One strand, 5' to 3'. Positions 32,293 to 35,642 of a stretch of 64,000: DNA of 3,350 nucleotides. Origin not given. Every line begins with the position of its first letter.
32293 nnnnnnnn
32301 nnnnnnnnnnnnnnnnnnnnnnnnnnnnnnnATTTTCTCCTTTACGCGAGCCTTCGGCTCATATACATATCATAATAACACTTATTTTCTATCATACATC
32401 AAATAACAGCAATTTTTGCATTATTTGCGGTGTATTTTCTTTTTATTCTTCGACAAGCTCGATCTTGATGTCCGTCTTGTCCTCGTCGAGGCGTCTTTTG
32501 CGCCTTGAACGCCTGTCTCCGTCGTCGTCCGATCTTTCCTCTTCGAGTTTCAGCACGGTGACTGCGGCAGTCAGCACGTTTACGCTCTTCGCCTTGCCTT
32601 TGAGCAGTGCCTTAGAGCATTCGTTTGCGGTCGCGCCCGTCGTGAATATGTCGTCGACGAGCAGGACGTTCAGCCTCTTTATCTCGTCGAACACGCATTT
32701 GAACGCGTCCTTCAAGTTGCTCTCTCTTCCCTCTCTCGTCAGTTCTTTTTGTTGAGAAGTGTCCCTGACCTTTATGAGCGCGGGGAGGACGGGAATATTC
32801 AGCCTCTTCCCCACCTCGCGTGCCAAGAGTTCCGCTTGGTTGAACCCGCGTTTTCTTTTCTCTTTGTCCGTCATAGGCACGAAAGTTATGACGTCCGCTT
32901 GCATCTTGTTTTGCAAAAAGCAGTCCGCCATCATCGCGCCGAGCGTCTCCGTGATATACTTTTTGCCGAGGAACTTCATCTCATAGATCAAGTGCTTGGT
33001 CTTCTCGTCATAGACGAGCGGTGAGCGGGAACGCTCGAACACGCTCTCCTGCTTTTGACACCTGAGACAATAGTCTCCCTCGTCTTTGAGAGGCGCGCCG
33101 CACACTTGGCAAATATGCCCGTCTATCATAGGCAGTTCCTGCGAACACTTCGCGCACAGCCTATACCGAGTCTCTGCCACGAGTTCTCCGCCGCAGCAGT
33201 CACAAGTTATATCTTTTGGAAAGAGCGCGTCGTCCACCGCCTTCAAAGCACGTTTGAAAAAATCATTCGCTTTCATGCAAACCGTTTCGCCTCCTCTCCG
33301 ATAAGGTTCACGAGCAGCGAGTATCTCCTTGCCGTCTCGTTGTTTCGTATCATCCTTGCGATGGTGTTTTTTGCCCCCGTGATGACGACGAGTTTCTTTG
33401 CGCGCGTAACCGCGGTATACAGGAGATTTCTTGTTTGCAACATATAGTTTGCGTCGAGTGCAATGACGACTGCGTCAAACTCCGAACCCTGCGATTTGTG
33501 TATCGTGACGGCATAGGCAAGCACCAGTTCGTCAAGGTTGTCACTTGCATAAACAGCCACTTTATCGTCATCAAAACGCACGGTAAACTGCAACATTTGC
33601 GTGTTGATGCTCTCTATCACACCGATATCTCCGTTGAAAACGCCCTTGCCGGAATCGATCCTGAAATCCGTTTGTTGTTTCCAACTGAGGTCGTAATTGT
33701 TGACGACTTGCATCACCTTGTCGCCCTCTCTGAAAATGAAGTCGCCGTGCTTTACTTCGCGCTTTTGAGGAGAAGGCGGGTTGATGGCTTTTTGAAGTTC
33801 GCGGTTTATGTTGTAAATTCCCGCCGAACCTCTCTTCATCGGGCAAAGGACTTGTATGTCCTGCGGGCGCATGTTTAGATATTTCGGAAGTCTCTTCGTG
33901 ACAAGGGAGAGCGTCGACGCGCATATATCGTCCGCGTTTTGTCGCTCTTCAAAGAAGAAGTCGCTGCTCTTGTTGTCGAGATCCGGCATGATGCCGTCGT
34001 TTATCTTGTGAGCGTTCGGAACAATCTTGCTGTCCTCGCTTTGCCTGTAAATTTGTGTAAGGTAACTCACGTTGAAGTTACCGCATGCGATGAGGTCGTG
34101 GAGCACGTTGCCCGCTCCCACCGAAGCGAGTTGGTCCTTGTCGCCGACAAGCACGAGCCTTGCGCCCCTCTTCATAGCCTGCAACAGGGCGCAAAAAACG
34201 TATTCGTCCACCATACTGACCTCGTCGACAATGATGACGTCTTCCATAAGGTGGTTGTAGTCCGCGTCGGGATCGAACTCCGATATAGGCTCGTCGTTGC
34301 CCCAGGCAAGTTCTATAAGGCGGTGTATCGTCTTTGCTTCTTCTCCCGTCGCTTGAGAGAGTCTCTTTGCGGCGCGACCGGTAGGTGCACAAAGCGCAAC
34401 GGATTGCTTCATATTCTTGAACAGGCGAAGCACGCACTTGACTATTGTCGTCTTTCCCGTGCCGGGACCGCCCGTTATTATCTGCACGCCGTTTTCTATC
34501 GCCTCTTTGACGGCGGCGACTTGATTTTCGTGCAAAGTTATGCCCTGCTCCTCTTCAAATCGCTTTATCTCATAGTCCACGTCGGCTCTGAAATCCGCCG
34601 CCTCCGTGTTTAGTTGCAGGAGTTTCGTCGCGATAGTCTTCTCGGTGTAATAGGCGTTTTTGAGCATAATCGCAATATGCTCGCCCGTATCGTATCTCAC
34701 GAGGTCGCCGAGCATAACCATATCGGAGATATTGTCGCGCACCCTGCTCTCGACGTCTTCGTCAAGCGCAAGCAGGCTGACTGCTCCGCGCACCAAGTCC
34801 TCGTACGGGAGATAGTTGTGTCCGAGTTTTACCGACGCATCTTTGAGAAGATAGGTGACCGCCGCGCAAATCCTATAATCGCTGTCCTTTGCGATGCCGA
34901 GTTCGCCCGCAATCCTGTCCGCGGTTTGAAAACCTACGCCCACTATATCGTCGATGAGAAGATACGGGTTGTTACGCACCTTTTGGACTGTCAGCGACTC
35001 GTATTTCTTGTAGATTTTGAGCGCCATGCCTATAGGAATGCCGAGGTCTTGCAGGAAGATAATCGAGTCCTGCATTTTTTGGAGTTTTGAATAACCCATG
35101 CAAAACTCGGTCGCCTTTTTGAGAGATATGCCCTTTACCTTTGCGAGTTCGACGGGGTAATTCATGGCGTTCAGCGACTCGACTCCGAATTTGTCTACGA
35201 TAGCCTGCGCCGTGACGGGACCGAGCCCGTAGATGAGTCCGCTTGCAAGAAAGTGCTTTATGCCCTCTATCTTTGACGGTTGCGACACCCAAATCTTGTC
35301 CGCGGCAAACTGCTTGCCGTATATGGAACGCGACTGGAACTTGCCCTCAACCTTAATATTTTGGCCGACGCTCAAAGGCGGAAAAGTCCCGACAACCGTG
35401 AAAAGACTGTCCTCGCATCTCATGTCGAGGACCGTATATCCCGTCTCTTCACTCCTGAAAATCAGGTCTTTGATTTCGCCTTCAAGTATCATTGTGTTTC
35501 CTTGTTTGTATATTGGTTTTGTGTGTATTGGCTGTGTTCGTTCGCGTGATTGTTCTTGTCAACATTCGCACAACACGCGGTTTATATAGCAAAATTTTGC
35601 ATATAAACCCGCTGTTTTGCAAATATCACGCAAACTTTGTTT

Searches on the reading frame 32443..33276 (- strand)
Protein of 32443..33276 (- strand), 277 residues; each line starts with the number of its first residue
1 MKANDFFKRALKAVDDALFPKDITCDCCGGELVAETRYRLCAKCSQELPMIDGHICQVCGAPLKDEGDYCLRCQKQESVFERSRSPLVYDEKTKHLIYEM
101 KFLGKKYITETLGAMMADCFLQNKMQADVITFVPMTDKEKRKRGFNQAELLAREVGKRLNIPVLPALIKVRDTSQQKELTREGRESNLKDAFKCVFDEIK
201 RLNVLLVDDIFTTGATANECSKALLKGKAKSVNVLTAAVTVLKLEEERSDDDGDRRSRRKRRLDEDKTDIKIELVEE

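Call 56: search_protein_families(library=pfam, proteins=[window:32443-33276:-], max_evalue=0.001)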
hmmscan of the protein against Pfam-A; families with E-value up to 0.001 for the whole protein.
window:32443-33276:- (277 aa): 2 families
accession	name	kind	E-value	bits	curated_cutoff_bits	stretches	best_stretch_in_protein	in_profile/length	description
PF18912.6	DZR_2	-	5.1e-10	39.5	27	1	16-74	3-56/56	Double zinc ribbon domain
PF00156.33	Pribosyltran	-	1.3e-05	25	26.3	1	150-257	42-140/158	Phosphoribosyl transferase domain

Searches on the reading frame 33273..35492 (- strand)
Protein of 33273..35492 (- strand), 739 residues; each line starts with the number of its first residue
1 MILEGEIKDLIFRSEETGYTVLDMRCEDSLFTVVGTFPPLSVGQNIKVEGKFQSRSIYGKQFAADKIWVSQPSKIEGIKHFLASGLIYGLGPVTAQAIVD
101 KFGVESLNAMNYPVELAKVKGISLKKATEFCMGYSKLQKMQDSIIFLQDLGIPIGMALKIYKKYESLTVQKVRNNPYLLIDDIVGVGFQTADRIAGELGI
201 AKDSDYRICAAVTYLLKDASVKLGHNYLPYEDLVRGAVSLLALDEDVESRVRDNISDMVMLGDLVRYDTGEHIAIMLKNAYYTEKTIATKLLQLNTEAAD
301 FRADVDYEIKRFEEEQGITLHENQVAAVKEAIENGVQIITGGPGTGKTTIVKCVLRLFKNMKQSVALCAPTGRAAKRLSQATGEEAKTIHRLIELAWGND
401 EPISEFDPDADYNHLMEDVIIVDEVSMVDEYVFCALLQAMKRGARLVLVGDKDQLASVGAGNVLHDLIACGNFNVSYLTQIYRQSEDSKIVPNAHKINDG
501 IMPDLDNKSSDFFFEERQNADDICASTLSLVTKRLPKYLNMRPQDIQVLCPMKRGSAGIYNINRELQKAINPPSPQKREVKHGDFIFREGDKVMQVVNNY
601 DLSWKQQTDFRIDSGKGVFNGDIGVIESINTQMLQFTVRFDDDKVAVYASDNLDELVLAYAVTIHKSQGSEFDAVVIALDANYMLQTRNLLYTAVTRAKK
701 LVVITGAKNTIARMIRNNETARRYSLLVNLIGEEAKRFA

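Call 56: search_protein_families(library=pfam, proteins=[window:33273-35492:-], max_evalue=0.001)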
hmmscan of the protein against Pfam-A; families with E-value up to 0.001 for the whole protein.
window:33273-35492:- (739 aa): 14 families
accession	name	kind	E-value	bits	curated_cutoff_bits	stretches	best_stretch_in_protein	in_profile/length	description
PF13245.12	AAA_19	-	9.5e-41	139.5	25.1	1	324-459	1-133/134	AAA domain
PF13604.12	AAA_30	-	5.3e-40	137.6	27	1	320-502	2-173/191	AAA domain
PF14490.11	HHH_RecD2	-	5.2e-31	106.9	27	1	138-227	3-92/92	ATP-dependent RecD2 DNA helicase HHH domain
PF18335.7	SH3_13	-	2.3e-23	82.2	41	1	562-640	1-65/65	ATP-dependent RecD-like DNA helicase SH3 domain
PF13538.12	UvrD_C_2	-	4.3e-18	65.4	27.4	1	658-704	1-51/52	UvrD-like helicase C-terminal domain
PF23139.1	OB_YrrC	-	4.4e-18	65.4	27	1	3-67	4-71/76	ATP-dependent DNA helicase YrrC, OB-fold domain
PF01443.25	Viral_helicase1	-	9.1e-13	49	21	1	602-704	126-226/228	Viral superfamily 1 RNA helicase core domain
PF13086.12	AAA_11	-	2.5e-11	44.3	27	1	320-375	2-65/257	AAA domain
PF05970.20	PIF1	-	8.8e-07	29.2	25.9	1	333-441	21-127/223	PIF1-like helicase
PF14520.12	HHH_5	-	2.2e-06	28.5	27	0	89-127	9-48/57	Helix-hairpin-helix domain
PF09848.15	SLFN-g3_helicase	-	9.7e-05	22.2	24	0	336-424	3-87/354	Schlafen group 3, DNA/RNA helicase domain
PF13361.12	UvrD_C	-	0.00039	20.4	25.6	0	662-707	290-348/350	UvrD-like helicase C-terminal domain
PF20720.3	nSTAND3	-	0.00053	20.2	27.2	0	326-360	9-43/155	Novel STAND NTPase 3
PF05127.21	NAT10_TcmA_helicase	-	0.00069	20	22.7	0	338-441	1-114/176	RNA cytidine acetyltransferase NAT10/TcmA, helicase domain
